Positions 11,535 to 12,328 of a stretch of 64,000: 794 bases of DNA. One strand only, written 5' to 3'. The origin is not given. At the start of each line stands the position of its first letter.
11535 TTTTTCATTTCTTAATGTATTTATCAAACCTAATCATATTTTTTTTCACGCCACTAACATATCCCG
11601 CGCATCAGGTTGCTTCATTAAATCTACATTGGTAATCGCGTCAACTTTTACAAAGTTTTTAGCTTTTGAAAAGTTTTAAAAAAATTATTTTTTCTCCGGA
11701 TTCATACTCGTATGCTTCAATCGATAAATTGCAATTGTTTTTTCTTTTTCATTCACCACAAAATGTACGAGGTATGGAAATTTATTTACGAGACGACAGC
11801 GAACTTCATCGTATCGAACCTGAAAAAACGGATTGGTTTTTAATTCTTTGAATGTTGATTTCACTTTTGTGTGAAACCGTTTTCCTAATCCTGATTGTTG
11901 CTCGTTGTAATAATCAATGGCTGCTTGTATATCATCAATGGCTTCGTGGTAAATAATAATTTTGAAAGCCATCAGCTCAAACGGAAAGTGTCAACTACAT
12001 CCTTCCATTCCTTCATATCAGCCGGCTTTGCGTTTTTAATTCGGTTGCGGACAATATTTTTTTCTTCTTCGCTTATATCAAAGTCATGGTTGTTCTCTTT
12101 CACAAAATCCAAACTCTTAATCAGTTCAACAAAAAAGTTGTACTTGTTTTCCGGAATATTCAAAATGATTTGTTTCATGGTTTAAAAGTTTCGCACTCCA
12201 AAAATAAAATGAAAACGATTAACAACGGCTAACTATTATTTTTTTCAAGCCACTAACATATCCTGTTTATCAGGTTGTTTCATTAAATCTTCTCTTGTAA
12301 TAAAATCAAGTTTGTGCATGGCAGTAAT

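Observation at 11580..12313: ParE-type TA cassette lies between the live 3' end of dnaE2 and a diverged relic of the same 3' end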

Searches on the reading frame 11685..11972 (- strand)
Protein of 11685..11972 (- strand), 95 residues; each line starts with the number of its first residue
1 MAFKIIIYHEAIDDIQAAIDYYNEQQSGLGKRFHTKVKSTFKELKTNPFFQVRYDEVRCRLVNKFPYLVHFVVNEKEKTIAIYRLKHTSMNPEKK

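Call 4: search_protein_families(library=pfam, proteins=[window:11685-11972:-], max_evalue=0.01)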
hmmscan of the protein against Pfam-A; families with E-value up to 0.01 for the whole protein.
window:11685-11972:- (95 aa): 1 family
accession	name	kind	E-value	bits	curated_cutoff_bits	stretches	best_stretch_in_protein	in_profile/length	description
PF05016.21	ParE_toxin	-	3e-08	34.5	23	1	7-92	3-89/89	ParE toxin of type II toxin-antitoxin system, parDE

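Call 25: find_homologous_proteins(query=window:11685-11972:-, max_evalue=0.00001)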
Query window:11685-11972:- (95 aa): 6 proteins with E <= 0.00001 among 9 candidates.
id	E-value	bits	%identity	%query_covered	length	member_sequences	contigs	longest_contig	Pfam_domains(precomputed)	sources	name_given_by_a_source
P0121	4.8e-51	189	93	97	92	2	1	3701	PF05016.22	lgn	-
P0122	1.2e-42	162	79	99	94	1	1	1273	PF05016.22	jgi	jgi:hypothetical protein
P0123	9.5e-28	114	56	98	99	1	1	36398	PF05016.22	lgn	-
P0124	1.4e-26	110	53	98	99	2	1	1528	-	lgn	-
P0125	6.3e-23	99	53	98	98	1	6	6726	-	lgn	-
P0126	3.8e-10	58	60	58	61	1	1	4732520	-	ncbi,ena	-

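Call 26: find_encoding_contigs(protein=P0121, flank=5000, max_places=4)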
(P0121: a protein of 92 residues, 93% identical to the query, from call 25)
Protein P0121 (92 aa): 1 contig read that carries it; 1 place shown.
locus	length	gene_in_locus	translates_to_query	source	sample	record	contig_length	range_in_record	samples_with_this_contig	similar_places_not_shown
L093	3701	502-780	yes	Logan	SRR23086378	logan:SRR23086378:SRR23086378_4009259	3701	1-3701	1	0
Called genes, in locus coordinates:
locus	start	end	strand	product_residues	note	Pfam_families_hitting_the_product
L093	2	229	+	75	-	?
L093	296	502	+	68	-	-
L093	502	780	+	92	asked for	PF05016:ParE_toxin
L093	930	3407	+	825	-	PF00041:fn3 (weak), PF16656:Pur_ac_phosph_N (faint), PF25059:FN3_DSCAM-DSCAML_C (faint)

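Call 27: find_encoding_contigs(protein=P0122, flank=5000, max_places=4)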
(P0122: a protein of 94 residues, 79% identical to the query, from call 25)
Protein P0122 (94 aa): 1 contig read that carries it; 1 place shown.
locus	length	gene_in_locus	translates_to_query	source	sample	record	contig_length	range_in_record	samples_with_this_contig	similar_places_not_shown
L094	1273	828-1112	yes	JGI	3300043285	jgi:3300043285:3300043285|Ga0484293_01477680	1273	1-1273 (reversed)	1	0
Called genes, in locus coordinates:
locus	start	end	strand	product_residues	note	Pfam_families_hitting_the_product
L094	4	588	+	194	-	PF00478:IMPDH, PF01645:Glu_synthase (weak), PF03060:NMO (weak), PF01070:FMN_dh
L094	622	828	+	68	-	-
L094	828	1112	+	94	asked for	PF05016:ParE_toxin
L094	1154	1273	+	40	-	?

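Call 28: find_encoding_contigs(protein=P0123, flank=6000, max_places=4)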
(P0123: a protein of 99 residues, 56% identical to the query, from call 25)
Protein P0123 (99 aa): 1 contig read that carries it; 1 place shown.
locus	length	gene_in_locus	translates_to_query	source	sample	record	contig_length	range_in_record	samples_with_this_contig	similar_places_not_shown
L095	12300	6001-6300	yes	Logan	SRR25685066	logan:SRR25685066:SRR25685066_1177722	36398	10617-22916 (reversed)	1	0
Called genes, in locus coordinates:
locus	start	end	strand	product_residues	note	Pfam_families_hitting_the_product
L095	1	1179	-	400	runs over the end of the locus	-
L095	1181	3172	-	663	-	PF00263:Secretin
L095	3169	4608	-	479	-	PF00437:T2SSE, PF13191:AAA_16 (faint)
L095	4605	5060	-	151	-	-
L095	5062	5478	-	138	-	PF07963:N_methyl (weak), PF16732:ComP_DUS (weak)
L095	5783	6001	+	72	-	PF09720:Unstab_antitox (weak)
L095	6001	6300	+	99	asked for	PF05016:ParE_toxin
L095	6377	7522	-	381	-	PF00482:T2SSF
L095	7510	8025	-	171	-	-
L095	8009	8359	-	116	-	-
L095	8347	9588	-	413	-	-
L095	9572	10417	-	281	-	PF07661:MORN_2 (faint)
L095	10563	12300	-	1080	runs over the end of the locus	PF00271:Helicase_C, PF00580:UvrD-helicase, PF13245:AAA_19, PF00580:UvrD-helicase, PF13361:UvrD_C, PF01443:Viral_helicase1, PF13361:UvrD_C, PF13538:UvrD_C_2, +2 more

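Call 48: search_protein_families(library=ncbifam, proteins=[window:11685-11972:-], max_evalue=0.01)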
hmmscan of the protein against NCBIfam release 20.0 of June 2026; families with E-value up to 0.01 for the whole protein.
window:11685-11972:- (95 aa): 0 families

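Call 57: find_related_loci(query=A1, collection=metagenome_contigs, flank=3000)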
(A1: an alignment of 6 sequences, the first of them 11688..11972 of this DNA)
Query A1 (95 aa) in metagenome_contigs; peptide patterns used: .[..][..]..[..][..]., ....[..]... (x = any residue, [..] = any of these).
329 stretches matched a pattern; 64 encode a relative of the query (tblastn E <= 1e-3); 64 distinct loci.
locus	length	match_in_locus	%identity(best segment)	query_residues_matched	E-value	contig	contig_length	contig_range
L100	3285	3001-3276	57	1-92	6e-35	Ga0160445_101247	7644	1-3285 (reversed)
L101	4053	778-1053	57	1-92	7e-35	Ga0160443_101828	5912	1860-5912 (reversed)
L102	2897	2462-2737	54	1-92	3e-34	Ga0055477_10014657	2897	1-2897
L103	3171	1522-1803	55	1-94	4e-33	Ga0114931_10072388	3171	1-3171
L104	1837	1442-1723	53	1-94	6e-33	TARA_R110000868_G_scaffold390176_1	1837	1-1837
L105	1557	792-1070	52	1-93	1e-32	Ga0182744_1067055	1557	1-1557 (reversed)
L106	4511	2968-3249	56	1-94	3e-32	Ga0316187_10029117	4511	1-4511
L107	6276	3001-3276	52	1-92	1e-31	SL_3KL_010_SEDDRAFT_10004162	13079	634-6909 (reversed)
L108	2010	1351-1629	56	1-93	1e-31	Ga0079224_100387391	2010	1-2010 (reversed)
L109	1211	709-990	52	1-94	6e-32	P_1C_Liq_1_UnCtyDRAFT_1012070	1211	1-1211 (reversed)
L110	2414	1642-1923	49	1-94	1e-30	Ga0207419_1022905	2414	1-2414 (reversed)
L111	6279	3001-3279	51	1-93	2e-30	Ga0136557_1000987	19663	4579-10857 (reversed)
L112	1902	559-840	47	1-94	5e-30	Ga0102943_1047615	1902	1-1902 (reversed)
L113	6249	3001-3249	51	10-92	2e-29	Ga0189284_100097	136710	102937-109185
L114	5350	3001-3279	51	1-93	1e-29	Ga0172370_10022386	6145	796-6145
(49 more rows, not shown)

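Call 77: search_dna_similar(query=window:11688-11972:-, collection=plasmids, mode=protein, max_evalue=0.00001, max_rows=12)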
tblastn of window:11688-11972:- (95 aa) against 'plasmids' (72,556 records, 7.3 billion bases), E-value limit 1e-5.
Records with a match: 3; places in all: 3; records where one place covers at least 80% of the query: 3.
Best place of each record, by identity: <60% 3.
By first word of the organism name: Flagellimonas 1; Arenibacter 1; Anabaena 1.
By predicted mobility (MOB-suite, as given by PLSDB): mobilizable 2; conjugative 1.
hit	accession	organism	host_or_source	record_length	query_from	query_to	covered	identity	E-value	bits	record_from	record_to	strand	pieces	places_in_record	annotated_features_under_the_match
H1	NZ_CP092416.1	Flagellimonas marinaquae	Galaxea fascicularis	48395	1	94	99%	30.5%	1e-6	52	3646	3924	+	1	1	type II toxin-antitoxin system RelE/ParE family toxin | addiction module protein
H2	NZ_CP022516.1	Arenibacter algicola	Skeletonema marinoi strain ST54,Cell ...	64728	1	94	99%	30.5%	1e-6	52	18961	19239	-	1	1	type II toxin-antitoxin system RelE/ParE family toxin | addiction module protein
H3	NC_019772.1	Anabaena cylindrica PCC 7122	water, most likely pond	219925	3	94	97%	31.2%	3e-7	53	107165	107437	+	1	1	type II toxin-antitoxin system RelE/ParE family toxin | addiction module protein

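Call 78: search_dna_similar(query=window:11688-11972:-, collection=phages, mode=protein, max_evalue=0.00001, max_rows=8)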
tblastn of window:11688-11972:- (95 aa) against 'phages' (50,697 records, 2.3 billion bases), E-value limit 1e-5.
No match.

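Call 90: find_encoding_contigs(protein=window:11685-11972:-, flank=5000, max_places=8)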
Protein window:11685-11972:- (95 aa): no gene with exactly this product is on record in the collection.

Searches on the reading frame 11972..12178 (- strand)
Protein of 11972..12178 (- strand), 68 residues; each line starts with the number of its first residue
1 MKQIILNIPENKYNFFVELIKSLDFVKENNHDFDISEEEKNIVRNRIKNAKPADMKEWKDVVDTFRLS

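Call 4: search_protein_families(library=pfam, proteins=[window:11972-12178:-], max_evalue=0.01)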
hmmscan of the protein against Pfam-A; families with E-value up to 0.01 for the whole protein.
window:11972-12178:- (68 aa): 0 families

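Call 48: search_protein_families(library=ncbifam, proteins=[window:11972-12178:-], max_evalue=0.01)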
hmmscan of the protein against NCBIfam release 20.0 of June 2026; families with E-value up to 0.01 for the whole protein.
window:11972-12178:- (68 aa): 0 families

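Call 79: search_protein_families(library=pfam, proteins=[window:11975-12178:-], max_evalue=1)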
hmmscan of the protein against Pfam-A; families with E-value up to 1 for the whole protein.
seq(68 aa): 2 families
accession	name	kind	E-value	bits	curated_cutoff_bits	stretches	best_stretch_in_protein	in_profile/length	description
PF18470.6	Cas9_a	-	0.086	12.9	26.9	1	18-65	33-80/221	Cas9 alpha-helical lobe domain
PF15861.10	partial_CstF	-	0.2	11.9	27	1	38-59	23-43/62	Partial cleavage stimulation factor domain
